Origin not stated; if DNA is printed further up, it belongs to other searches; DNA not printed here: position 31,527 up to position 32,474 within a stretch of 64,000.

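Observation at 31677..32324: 4-TM module fused to a half SPFH (band-7) domain inside an ABC/FtsX/LolA-like export operon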

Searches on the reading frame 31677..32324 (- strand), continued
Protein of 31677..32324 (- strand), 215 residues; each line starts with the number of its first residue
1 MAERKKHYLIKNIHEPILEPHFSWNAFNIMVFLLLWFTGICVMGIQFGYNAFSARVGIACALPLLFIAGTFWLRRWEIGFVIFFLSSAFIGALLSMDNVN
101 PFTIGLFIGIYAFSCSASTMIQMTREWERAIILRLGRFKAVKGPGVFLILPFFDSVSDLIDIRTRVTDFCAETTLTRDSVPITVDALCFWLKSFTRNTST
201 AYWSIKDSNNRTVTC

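Call 21: search_solved_structures(query=P0002, max_evalue=0.00001, show_alignments=2)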
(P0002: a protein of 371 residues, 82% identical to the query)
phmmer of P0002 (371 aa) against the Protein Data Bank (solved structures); distinct sequences matched with E-value up to 0.00001: 18.
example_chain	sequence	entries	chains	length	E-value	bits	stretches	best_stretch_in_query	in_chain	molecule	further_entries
9wmj_A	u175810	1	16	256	2.8e-32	115.6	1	120-323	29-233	Stomatin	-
9wkz_A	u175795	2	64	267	3.2e-32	115.4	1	120-323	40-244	Stomatin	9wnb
9z7u_F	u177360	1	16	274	3.5e-32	115.3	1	120-323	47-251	Stomatin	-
9oh9_A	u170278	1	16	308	4.6e-32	114.9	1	120-323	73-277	Stomatin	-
3bk6_A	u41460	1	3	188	5.2e-30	108.2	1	158-322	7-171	PH stomatin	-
8z5g_A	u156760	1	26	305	2.6e-24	89.4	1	127-294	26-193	Protein QmcA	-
9zd2_F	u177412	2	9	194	4.6e-22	82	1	119-266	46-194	Stomatin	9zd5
4fvg_A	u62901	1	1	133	2.3e-17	66.5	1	154-278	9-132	Stomatin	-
4fvj_A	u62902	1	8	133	2.8e-17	66.3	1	160-278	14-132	Stomatin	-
4fvf_A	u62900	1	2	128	3.7e-17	65.9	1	160-278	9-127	Stomatin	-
8gn9_A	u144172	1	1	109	4.9e-16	62.2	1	160-266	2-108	Stomatin homolog PH1511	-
2rpb_A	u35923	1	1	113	4.2e-13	52.6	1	157-266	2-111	hypothetical membrane protein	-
7wh3_A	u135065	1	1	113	1.2e-12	51.1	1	158-267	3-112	Stomatin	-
7vhp_G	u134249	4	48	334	3.3e-08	36.5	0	121-202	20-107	Modulator of FtsH protease HflC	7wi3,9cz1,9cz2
9paw_XB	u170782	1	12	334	3.5e-08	36.4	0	121-202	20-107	Modulator of FtsH protease HflC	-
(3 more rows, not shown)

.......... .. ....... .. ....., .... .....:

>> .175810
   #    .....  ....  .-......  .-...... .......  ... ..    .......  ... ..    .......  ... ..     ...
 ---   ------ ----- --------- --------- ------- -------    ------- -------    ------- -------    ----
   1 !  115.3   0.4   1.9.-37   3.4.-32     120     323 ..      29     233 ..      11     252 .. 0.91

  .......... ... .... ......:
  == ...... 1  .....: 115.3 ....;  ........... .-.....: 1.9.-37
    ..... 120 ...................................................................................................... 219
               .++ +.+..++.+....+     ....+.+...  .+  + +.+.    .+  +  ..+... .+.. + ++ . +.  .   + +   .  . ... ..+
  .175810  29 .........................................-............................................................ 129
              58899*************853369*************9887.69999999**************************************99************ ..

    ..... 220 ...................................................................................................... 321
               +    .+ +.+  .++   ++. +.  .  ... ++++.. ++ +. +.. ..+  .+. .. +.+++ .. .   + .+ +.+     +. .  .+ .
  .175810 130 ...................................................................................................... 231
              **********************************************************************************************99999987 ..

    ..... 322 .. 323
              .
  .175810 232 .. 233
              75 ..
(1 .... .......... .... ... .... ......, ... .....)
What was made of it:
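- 31755..31955 (-): Retained N-terminal third of the SPFH domain (residues 124-190: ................VDALCFW). It corresponds to human stomatin residues of about 57-125. Alignment of the orthologue to stomatin chains (call 21).
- Full-length P0002 residues 120-323 align to human stomatin at E 3e-32 and to QmcA at E 3e-24 (call 21).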

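Call 22: search_protein_families(library=ncbifam, proteins=[P0002, P0040], max_evalue=0.001)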
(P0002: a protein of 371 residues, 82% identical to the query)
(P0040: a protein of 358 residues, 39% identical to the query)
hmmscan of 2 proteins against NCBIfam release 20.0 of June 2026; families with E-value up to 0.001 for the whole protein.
P0002 (371 aa): 4 families
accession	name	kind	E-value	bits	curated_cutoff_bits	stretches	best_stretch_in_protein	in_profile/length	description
TIGR01933.1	hflK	equivalog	2.1e-15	56.9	159.4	1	122-306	2-189/261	FtsH protease activity modulator HflK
TIGR01932.1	hflC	equivalog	2.5e-11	43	134.4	1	119-246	18-159/318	protease modulator HflC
NF008181.0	PRK10930.1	equivalog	2.2e-08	33.3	660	1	102-296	75-275/419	FtsH protease activity modulator HflK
NF008259.0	PRK11029.1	equivalog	9.5e-07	28.1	427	0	121-197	20-102/334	protease modulator HflC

P0040 (358 aa): 4 families
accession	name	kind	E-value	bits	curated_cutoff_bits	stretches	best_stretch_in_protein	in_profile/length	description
TIGR01933.1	hflK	equivalog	1.1e-16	61.1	159.4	1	118-289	2-175/261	FtsH protease activity modulator HflK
NF008181.0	PRK10930.1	equivalog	8.3e-09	34.7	660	1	115-301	95-284/419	FtsH protease activity modulator HflK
TIGR01932.1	hflC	equivalog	4.6e-08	32.2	134.4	1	119-223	22-137/318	protease modulator HflC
NF008259.0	PRK11029.1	equivalog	0.00018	20.6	427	0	113-191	16-100/334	protease modulator HflC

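Call 24: find_related_loci(query=window:31752-32324:-, collection=metagenome_contigs, flank=3000)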
Query window:31752-32324:- (191 aa) in metagenome_contigs; peptide patterns used: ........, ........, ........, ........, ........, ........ (x = any residue, [..] = any of these).
64 stretches matched a pattern; 1 encode a relative of the query (tblastn E <= 1e-3); 1 distinct loci.
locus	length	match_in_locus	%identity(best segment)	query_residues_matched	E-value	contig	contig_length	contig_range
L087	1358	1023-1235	62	121-191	4e-28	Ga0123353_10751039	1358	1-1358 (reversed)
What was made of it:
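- Tried and rejected: A protein-guided scan found only one distant relative (call 24).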

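Call 27: find_encoding_contigs(protein=P0017, flank=2000, max_places=3)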
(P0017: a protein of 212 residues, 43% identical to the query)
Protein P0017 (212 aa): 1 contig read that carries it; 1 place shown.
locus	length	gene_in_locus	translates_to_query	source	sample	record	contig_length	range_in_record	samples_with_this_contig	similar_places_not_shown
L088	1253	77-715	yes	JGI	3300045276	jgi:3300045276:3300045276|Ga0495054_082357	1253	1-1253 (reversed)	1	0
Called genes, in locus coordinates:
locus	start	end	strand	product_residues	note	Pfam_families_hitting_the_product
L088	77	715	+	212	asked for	PF01145:Band_7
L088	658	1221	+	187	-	PF01145:Band_7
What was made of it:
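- Tried and rejected: Its contig L088 shows two overlapping Band_7 ORFs, so it is a simple frameshift split and not the same event (call 27).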

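Call 50: search_protein_families(library=pfam, proteins=[L037:9123-10331:+, L037:10894-12225:+, L037:12222-13448:+, L037:10004-10912:+, L053:6877-8049:+, L053:8119-8874:+, L053:8919-9347:+], max_evalue=0.001)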
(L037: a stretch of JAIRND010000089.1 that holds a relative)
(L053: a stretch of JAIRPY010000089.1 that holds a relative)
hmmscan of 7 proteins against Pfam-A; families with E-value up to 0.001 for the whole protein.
L037:9123-10331:+ (402 aa): 2 families
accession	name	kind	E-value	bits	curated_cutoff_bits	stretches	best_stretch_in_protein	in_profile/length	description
PF03033.26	Glyco_transf_28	-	4.2e-38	131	26.2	1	25-159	1-136/139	Glycosyltransferase family 28 N-terminal domain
PF04101.22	Glyco_tran_28_C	-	9.5e-28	97.7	22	1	219-375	2-156/166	Glycosyltransferase family 28 C-terminal domain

L037:10894-12225:+ (443 aa): 1 family
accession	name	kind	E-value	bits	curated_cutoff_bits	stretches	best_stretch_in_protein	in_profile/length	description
PF13177.12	DNA_pol3_delta2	-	4.7e-28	98.6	27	2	172-250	80-159/161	DNA polymerase III, delta subunit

L037:12222-13448:+ (408 aa): 4 families
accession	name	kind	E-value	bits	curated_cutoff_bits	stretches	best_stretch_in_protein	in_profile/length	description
PF02518.31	HATPase_c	-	1.9e-27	96.3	26.4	1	282-386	2-110/111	Histidine kinase-, DNA gyrase B-, and HSP90-like ATPase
PF00512.31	HisKA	-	1.7e-10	41.2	26.9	1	158-233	2-60/66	His Kinase A (phospho-acceptor) domain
PF13589.12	HATPase_c_3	-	0.00011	22.7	25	1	286-343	3-59/137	Histidine kinase-, DNA gyrase B-, and HSP90-like ATPase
PF10090.15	HPTransfase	-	0.00014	22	22.9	1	288-327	34-73/123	Histidine phosphotransferase C-terminal domain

L037:10004-10912:+ (302 aa): 1 family
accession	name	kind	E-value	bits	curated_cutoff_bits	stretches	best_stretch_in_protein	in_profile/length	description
PF02674.22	Colicin_V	-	2.3e-22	79.9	29.3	1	115-271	1-139/144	Colicin V production protein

L053:6877-8049:+ (390 aa): 2 families
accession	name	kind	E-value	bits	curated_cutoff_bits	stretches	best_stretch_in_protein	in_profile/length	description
PF00586.29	AIRS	-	1.8e-24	86.8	24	1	94-200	2-112/112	AIR synthase related protein, N-terminal domain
PF02769.27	AIRS_C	-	1.5e-17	64.6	23.1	1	213-386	2-153/156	AIR synthase related protein, C-terminal domain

L053:8119-8874:+ (251 aa): 1 family
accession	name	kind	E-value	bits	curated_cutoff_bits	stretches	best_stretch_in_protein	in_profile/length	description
PF18692.7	DUF5640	-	2.2e-05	24.7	28.5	0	36-114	3-73/85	Family of unknown function (DUF5640)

L053:8919-9347:+ (142 aa): 0 families

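Call 59: predict_structure(alignment_id=A5)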
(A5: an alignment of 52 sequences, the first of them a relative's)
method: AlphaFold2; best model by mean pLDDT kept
length: 371 residues; sequences in the alignment: 52
mean_pLDDT: 71.1   pTM: 0.54
mean pLDDT of the five models: 71.1, 68.4, 67.2, 66.5, 64.8
residues with pLDDT >= 90: 91; 70-90: 111; 50-70: 97; < 50: 72
segments of 3 or more residues with pLDDT < 50: 1-13, 136-138, 162-190, 192-205, 361-371
pLDDT, mean of each block of 10 residues (from residue 1): 43 62 89 96 89 91 94 91 96 93 96 93 65 55 66 65 39 35 44 44 50 65 75 80 73 61 67 75 81 84 90 85 75 57 58 64 45 41
secondary structure, 60 per line:
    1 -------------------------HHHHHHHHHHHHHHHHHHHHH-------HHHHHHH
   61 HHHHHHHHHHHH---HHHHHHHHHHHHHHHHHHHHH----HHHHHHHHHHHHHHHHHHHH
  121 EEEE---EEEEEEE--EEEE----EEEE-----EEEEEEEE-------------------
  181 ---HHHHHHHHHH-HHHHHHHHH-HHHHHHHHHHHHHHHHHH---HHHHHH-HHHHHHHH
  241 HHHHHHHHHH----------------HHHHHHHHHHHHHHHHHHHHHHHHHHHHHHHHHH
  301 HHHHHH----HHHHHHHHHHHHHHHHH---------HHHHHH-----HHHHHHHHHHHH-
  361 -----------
elements in order: H26-46 H54-72 H76-96 H101-120 E121-124 E128-134 E137-140 E145-148 E154-161 H184-193 H195-203 H205-222 H226-231 H233-250 H267-306 H311-327 H337-342 H348-359
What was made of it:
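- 31962..32261 (-): N-terminal four-helix transmembrane module (residues 22-121). The positive-inside rule predicts N-terminus in, so the SPFH part would face the cytoplasm. The AF2 model of orthologue P0002 has helices 26-46, 54-72, 76-96 and 101-120 at pLDDT about 90 or more (call 59).
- On Stomatin-like cage formers (stomatin, QmcA, HflK/C): They are present in orthologue P0002 (calls 21, 59).
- Checked: The AlphaFold2 model of the full-length orthologue has four helices at 26-46, 54-72, 76-96 and 101-120, with pLDDT about 90 or more (call 59).
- The deleted span holds helices 195-250, 267-306 and 311-327 of the model (call 59).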

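Call 61: fold_search(model_id=the predicted structure, library=pdb)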
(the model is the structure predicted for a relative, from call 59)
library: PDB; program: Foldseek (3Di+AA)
matches with E <= 10: 100; with E <= 0.001: 12
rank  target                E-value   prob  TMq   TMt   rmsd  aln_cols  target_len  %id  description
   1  9z7u_C                6.8e-07  1.00  0.19  0.24  16.5       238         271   29  Human Stomatin - C8 Symmetry (released 2026-02-25)
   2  9oh9_A                1.1e-06  1.00  0.18  0.25  16.6       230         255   30  Human Stomatin Complex in Native Membrane Vesicles (released 2025-08-13)
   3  9z7u_B                1.2e-06  1.00  0.19  0.24  17.6       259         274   28  Human Stomatin - C8 Symmetry (released 2026-02-25)
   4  9oh9_B                1.6e-06  1.00  0.19  0.25  19.1       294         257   26  Human Stomatin Complex in Native Membrane Vesicles (released 2025-08-13)
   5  7vhq_G                1.7e-04  1.00  0.21  0.24  26.6       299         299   19  Structural insights into the membrane microdomain organization by SPFH family proteins (released 2022-01-19)
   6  8z5g_A                2.2e-04  1.00  0.21  0.26  27.9       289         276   20  Cryo-EM structure of E.coli SPFH-NfeD family protein complex QmcA-YbbJ (released 2024-08-21)
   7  9zd2_E                3.8e-04  1.00  0.18  0.30  11.7       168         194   30  C1 local refinement of aquaporin 1 bound to endogenous human stomatin (released 2026-02-25)
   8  9o9z_A                3.8e-04  1.00  0.20  0.29  18.6       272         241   18  The human PHB1/2 complex (closed) (released 2025-10-22)
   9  9o9z_a                4.4e-04  1.00  0.18  0.25  18.3       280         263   17  The human PHB1/2 complex (closed) (released 2025-10-22)
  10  9cz2_XA               6.1e-04  1.00  0.22  0.27  27.0       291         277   17  Cryo-EM structure of a nautilus-like HflK/C assembly in complex with FtsH AAA protease (released 2024-11-13)
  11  9paw_XC               6.8e-04  0.99  0.19  0.25  27.4       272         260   18  Cryo-EM structure of the engineered HflK/C variant stabilized in the closed conformation via disulfide bond crosslink (released 2026-03-04)
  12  7vhq_E                7.2e-04  1.00  0.21  0.27  27.4       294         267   17  Structural insights into the membrane microdomain organization by SPFH family proteins (released 2022-01-19)
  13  9paw_XA               2.2e-03  0.98  0.20  0.25  27.5       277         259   18  Cryo-EM structure of the engineered HflK/C variant stabilized in the closed conformation via disulfide bond crosslink (released 2026-03-04)
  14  9oa0_A                3.4e-03  0.99  0.20  0.29  18.5       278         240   18  The human PHB1/2 complex (open) (released 2025-10-22)
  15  9wff_A                3.4e-03  0.97  0.19  0.23  28.8       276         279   17  Cryo-EM structure of the human Erlin2 oligomer (released 2026-01-21)
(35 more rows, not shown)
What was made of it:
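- Closest known: Stomatin / prokaryotic stomatin-like proteins. Same: The full-length orthologue aligns over residues 120-323 with stomatin at E 3e-32, covering the SPFH domain, wall/cap helices and C-terminal region (call 21), and its model matches these chains (call 61).
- Its model matches stomatin, HflK/C, QmcA and prohibitin chains (call 61).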

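Call 62: list_cluster_members(proteins=[window:31677-32324:-, P0001])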
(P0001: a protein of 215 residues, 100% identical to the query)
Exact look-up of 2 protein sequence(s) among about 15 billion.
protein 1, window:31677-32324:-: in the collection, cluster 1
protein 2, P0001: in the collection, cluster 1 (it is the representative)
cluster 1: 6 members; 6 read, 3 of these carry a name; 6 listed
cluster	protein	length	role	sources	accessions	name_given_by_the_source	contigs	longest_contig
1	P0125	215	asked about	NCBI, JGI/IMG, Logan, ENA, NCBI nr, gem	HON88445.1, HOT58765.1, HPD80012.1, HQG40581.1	MAG TPA: SPFH domain-containing protein [Spirochaetia bacterium] | SPFH domain-containing protein [Spirochaetales bacterium]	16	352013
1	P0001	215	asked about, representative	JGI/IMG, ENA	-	-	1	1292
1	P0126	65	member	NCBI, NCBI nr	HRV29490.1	MAG TPA: hypothetical protein P5522_11995, partial [Spirochaetia bacterium] | hypothetical protein [Spirochaetia bacterium]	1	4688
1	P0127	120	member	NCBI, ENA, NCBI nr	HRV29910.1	MAG TPA: SPFH domain-containing protein [Spirochaetia bacterium] | SPFH domain-containing protein [Spirochaetia bacterium]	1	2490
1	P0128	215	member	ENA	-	-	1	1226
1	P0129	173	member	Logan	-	-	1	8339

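Call 64: find_encoding_contigs(protein=P0125, flank=1500, max_places=10)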
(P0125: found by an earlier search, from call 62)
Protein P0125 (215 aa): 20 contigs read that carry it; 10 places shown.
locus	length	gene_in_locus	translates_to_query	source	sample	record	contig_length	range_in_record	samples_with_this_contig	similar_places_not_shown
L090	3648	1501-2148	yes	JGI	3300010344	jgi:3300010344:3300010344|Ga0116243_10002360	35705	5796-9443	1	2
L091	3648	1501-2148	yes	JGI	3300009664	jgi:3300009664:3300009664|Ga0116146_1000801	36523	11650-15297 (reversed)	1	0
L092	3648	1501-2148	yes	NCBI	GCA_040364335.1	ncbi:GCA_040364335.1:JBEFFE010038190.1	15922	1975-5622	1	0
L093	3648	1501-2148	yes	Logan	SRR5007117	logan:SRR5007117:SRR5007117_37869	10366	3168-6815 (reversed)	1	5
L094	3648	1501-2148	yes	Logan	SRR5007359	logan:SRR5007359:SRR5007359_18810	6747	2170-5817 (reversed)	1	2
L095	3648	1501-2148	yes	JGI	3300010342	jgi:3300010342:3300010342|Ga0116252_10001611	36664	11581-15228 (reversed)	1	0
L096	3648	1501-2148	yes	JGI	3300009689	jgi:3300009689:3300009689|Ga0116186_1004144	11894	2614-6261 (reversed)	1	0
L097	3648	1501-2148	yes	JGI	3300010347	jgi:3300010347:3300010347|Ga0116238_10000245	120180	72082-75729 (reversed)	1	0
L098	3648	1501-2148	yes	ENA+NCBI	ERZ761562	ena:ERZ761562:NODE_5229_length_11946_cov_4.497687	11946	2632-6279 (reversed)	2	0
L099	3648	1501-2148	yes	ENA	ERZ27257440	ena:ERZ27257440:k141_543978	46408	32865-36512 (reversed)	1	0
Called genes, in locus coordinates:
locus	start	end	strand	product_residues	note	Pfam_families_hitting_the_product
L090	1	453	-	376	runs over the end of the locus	PF00005:ABC_tran, PF13304:AAA_21 (faint), PF08402:TOBE_2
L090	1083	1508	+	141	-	PF00392:GntR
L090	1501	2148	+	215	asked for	PF01145:Band_7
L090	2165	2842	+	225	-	PF00005:ABC_tran, PF02463:SMC_N (faint), PF13304:AAA_21 (faint)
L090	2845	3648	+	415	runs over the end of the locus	PF12704:MacB_PCD, PF02687:FtsX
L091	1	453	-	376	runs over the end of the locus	PF00005:ABC_tran, PF13304:AAA_21 (faint), PF08402:TOBE_2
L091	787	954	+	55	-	-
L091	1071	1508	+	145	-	PF00392:GntR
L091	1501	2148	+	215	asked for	PF01145:Band_7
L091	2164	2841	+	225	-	PF00005:ABC_tran, PF02463:SMC_N (faint), PF13304:AAA_21 (faint)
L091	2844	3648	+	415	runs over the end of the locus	PF12704:MacB_PCD, PF02687:FtsX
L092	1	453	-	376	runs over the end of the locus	PF00005:ABC_tran, PF13304:AAA_21 (faint), PF08402:TOBE_2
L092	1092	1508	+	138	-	PF00392:GntR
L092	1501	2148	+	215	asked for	PF01145:Band_7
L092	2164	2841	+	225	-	PF00005:ABC_tran, PF02463:SMC_N (faint), PF13304:AAA_21 (faint)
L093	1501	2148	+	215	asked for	PF01145:Band_7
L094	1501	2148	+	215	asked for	PF01145:Band_7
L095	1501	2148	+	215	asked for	PF01145:Band_7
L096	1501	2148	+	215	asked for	PF01145:Band_7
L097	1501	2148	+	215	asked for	PF01145:Band_7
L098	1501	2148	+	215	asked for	PF01145:Band_7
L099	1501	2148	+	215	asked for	PF01145:Band_7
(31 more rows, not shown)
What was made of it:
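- The exact 215-aa protein is indexed in 44 blocks of the collection and was read on 20 contigs from JGI, ENA, Logan and NCBI samples (calls 62, 64). The identical protein is found on at least 20 contigs from many samples (calls 62, 64). The deletion allele is shared by every assembly of the species found, from many samples (call 64).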

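Call 66: find_encoding_contigs(protein=P0129, flank=6000, max_places=2)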
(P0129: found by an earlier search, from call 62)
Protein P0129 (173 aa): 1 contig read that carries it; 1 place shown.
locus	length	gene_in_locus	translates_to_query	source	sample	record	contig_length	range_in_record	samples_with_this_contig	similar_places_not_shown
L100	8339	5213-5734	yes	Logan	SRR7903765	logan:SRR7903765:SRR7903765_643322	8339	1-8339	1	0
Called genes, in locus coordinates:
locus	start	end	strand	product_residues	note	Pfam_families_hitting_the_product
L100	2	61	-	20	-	?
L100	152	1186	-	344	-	PF01547:SBP_bac_1, PF13531:SBP_bac_11, PF13416:SBP_bac_8, PF13343:SBP_bac_6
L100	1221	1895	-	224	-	PF00528:BPD_transp_1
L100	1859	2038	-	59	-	-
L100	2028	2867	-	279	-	PF00528:BPD_transp_1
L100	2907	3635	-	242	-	PF00005:ABC_tran, PF08402:TOBE_2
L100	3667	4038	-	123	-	PF00005:ABC_tran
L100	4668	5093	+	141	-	PF00392:GntR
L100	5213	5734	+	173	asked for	PF01145:Band_7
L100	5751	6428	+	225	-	PF00005:ABC_tran, PF02463:SMC_N (weak), PF13304:AAA_21 (faint)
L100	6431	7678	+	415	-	PF12704:MacB_PCD, PF02687:FtsX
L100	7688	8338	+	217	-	?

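Call 67: find_encoding_contigs(protein=P0126, flank=5000, max_places=2)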
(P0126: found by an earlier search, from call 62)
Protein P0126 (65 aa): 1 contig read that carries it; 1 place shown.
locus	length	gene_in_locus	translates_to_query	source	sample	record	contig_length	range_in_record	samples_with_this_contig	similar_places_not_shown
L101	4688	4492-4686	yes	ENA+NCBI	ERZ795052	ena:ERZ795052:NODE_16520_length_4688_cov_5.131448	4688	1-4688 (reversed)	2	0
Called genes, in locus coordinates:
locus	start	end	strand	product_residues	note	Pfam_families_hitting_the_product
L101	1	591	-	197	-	PF01547:SBP_bac_1, PF13416:SBP_bac_8, PF13343:SBP_bac_6 (weak)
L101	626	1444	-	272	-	PF00528:BPD_transp_1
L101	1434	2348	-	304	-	PF00528:BPD_transp_1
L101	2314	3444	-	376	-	PF00005:ABC_tran, PF13304:AAA_21 (faint), PF08402:TOBE_2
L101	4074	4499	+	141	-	PF00392:GntR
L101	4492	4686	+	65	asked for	?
